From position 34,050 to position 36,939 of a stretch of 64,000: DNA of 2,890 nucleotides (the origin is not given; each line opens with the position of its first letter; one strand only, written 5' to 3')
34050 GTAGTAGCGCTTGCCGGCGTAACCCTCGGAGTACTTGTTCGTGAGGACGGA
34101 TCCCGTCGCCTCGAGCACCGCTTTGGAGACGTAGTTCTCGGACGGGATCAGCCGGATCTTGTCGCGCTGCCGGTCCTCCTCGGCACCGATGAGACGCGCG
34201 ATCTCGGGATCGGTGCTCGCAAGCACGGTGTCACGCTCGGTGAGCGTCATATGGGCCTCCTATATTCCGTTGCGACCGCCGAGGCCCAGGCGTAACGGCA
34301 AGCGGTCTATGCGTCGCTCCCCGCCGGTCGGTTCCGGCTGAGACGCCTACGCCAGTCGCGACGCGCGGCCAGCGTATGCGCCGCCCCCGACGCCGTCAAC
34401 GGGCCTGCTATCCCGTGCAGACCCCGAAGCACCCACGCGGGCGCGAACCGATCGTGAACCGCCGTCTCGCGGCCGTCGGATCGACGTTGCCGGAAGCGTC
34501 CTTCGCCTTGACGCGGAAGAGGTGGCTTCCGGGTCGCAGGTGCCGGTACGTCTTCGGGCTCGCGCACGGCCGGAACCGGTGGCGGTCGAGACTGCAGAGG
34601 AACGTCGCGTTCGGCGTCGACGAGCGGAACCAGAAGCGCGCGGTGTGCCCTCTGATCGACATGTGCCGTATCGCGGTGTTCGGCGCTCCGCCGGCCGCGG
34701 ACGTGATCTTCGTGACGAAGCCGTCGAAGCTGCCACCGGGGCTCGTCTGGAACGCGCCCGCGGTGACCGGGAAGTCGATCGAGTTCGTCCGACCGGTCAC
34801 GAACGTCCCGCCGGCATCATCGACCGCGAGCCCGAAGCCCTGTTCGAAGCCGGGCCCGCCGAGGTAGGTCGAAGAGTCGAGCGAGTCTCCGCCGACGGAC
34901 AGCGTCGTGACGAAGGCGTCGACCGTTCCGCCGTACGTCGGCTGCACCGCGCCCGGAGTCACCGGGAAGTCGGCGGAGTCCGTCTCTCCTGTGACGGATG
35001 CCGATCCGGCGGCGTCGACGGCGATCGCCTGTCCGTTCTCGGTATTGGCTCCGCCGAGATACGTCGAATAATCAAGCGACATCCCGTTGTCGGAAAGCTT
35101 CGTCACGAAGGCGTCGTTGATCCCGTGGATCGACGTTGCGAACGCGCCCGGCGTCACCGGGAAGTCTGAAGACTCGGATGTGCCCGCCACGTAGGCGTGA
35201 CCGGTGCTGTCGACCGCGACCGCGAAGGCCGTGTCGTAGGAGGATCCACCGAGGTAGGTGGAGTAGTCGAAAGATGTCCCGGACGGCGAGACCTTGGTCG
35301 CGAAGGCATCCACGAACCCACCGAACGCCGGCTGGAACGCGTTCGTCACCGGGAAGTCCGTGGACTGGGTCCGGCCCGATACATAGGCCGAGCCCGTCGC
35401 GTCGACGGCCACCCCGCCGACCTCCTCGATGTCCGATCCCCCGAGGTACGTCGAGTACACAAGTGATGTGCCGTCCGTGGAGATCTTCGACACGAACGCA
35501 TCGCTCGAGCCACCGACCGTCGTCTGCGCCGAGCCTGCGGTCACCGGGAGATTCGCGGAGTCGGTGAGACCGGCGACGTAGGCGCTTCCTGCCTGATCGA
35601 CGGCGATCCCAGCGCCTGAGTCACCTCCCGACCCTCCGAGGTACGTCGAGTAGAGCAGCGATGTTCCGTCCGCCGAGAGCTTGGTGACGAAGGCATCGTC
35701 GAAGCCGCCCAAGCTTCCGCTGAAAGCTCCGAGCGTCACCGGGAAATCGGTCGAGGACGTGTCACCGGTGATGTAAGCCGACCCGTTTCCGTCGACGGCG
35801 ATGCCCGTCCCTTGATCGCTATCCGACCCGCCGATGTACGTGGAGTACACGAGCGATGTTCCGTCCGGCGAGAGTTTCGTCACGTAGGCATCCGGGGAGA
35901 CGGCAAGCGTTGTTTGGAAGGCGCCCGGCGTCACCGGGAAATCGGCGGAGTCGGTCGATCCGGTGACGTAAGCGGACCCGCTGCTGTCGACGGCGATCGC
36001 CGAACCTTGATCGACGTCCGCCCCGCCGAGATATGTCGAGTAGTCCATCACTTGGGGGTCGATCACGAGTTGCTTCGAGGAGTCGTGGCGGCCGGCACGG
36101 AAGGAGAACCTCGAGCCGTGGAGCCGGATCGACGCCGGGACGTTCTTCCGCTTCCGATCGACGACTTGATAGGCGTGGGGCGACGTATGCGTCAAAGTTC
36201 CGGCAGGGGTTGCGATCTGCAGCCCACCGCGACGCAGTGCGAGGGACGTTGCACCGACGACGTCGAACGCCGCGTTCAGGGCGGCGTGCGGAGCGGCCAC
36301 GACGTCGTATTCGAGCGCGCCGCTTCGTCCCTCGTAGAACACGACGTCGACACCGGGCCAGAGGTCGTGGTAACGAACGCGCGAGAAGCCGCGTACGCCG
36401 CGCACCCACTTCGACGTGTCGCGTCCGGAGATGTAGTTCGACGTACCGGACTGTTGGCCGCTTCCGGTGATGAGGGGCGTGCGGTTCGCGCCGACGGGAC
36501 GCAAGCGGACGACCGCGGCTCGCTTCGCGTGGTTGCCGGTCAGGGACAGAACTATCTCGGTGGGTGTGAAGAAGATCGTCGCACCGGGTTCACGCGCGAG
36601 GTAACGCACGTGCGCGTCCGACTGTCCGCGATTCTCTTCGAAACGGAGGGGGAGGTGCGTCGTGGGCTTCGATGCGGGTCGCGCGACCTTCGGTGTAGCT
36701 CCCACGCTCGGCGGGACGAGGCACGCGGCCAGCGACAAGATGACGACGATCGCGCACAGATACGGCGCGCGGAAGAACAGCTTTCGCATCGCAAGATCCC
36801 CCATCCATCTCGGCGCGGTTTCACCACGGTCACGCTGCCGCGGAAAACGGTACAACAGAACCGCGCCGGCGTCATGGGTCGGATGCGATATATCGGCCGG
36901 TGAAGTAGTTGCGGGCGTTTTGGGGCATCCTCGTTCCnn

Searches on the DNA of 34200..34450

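Call 63: search_rna_families(source=window, start=34200, end=34450, threshold=evalue, max_evalue=1)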
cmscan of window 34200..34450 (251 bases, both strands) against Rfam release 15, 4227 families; matches with E-value up to 1: 1.
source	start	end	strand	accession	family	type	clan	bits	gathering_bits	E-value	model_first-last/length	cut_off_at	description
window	34277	34369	-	RF01750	ZMP-ZTP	Cis-reg; riboswitch;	-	38.6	39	3.3e-05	1-86/86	no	ZMP/ZTP riboswitch aptamer (pfl RNA motif)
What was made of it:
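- Tried and rejected: Only the relaxed search recovered the ZTP aptamer (call 63).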

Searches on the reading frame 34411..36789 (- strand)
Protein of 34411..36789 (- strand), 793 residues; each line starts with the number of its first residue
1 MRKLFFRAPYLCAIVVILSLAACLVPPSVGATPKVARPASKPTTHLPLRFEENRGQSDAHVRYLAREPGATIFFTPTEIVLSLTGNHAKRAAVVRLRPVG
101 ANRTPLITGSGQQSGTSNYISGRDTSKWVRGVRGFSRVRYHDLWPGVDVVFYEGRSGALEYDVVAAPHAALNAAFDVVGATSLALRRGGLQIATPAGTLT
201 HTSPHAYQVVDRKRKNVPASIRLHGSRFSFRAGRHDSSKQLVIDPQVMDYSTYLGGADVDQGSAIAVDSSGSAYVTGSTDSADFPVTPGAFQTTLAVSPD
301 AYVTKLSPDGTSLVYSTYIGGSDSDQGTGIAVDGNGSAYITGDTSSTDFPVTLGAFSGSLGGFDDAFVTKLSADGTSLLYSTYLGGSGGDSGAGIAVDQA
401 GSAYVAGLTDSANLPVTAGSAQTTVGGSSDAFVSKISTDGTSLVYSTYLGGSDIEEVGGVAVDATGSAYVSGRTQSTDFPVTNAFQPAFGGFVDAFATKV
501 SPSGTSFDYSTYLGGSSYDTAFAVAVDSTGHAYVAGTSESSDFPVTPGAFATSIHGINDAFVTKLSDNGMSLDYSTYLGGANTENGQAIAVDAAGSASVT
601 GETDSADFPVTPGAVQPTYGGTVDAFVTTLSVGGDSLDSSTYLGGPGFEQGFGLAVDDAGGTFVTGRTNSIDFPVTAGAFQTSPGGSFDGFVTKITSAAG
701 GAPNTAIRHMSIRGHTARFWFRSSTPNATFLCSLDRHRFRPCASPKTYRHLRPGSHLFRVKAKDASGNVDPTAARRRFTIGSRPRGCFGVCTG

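Call 12: search_protein_families(library=pfam, proteins=[window:34411-36789:-], max_evalue=0.01)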
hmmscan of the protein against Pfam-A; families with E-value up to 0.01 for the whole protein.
window:34411-36789:- (793 aa): 3 families
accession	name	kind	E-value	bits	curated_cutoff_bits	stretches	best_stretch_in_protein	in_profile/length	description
PF06739.17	SBBP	-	1.4e-53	178.9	20.5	7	249-285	1-38/38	Beta-propeller repeat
PF25778.1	DUF7948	-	1.7e-48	166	27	1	50-245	1-213/214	Domain of unknown function (DUF7948)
PF13953.12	PapC_C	-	8.6e-05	22.7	27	0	393-422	25-54/66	PapC C-terminal domain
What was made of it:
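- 34408..36789 (-): Secreted SBBP beta-propeller / DUF7948 gene. It is a lineage-specific insertion and a candidate target of site 1. Pfam (call 12).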

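Call 29: find_homologous_proteins(query=window:34411-36789:-, max_evalue=1e-20)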
Query window:34411-36789:- (793 aa): 8000 proteins with E <= 1e-20 among 8000 candidates; the best 120 are listed.
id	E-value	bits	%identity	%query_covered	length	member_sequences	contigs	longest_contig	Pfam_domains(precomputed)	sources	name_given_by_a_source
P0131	0.0e+0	1746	100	100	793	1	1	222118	PF25778.2,PF06739.18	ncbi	-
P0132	0.0e+0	1157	43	84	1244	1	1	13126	PF25778.2,PF06739.18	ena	-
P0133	0.0e+0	1138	41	87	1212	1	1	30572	PF25778.2,PF06739.18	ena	-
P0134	0.0e+0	1079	43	77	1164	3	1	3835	PF25778.2,PF06739.18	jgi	jgi:hypothetical protein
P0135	0.0e+0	1054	41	83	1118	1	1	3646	PF25778.2,PF06739.18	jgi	jgi:hypothetical protein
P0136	0.0e+0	1053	42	85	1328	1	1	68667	PF25778.2,PF06739.18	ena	-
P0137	3.6e-296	1003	42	82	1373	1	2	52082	PF25778.2,PF06739.18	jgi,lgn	jgi:uncharacterized protein (TIGR03437 family)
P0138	4.9e-289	979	-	-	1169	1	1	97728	PF00801.27,PF06739.18,PF18911.7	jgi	jgi:PKD repeat protein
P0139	3.6e-286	970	46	87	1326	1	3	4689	PF19190.7,PF13004.14,PF25778.2,PF06739.18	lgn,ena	-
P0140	3.7e-285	966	42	82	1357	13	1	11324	PF25778.2,PF06739.18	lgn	-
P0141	4.7e-277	940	42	82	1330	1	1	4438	PF19190.7,PF13004.14,PF25778.2,PF06739.18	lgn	-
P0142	1.4e-274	931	41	82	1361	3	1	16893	PF25778.2,PF06739.18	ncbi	-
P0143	6.4e-274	929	44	82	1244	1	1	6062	PF25778.2,PF06739.18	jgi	jgi:hypothetical protein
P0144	9.1e-266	902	44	84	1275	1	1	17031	PF25778.2,PF06739.18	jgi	jgi:hypothetical protein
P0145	9.4e-266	902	42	87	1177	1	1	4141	PF25778.2,PF06739.18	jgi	jgi:hypothetical protein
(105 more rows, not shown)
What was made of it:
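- Tried and rejected: The best hits are 52% identical or less and are repeat-driven paralogs from many phyla (call 29), so they were unusable.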
